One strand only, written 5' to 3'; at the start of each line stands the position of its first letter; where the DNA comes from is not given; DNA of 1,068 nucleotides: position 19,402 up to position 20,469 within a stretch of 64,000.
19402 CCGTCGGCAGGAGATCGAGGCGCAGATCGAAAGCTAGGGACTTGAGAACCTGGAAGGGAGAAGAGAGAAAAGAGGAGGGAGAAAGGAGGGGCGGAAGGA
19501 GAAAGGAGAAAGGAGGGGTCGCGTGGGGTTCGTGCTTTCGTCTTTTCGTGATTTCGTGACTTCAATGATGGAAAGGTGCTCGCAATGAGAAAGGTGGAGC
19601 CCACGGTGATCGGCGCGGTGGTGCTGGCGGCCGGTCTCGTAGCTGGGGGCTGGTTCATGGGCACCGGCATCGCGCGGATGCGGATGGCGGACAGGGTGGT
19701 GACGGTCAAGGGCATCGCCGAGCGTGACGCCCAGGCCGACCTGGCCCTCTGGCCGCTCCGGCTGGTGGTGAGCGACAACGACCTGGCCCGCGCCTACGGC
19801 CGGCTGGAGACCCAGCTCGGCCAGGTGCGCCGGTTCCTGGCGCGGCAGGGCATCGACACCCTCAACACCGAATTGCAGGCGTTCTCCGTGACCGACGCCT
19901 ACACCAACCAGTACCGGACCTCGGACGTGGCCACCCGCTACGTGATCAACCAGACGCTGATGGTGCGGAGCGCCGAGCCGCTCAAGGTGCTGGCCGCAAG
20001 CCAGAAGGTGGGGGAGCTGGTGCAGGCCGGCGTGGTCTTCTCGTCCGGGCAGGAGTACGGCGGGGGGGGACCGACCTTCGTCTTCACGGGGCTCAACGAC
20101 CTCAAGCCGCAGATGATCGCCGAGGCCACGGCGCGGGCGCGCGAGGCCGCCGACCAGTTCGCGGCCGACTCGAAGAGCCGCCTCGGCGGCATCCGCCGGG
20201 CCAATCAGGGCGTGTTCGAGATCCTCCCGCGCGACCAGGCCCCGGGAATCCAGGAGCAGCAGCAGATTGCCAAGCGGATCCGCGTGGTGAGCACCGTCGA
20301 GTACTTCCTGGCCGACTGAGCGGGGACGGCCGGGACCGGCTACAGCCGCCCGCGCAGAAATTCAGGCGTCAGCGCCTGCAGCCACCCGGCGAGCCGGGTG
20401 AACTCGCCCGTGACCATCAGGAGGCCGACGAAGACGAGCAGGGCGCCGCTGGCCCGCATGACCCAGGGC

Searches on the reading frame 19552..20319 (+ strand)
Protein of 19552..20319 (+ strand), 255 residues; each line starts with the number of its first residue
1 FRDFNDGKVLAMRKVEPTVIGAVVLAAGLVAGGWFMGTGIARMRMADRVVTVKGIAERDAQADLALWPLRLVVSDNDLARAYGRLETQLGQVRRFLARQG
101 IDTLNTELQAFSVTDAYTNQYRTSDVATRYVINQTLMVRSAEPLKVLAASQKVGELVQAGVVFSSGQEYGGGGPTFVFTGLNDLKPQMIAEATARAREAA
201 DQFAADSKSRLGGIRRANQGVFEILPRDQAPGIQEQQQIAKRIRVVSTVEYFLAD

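Call 52: search_protein_families(library=pfam, proteins=[window:19552-20319:+], max_evalue=0.0001)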
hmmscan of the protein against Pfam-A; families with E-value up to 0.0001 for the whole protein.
window:19552-20319:+ (255 aa): 1 family
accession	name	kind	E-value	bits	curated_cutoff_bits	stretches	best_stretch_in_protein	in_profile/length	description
PF04402.19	SIMPL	-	8.4e-19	69.1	25.2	1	50-219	1-160/205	Protein of unknown function (DUF541)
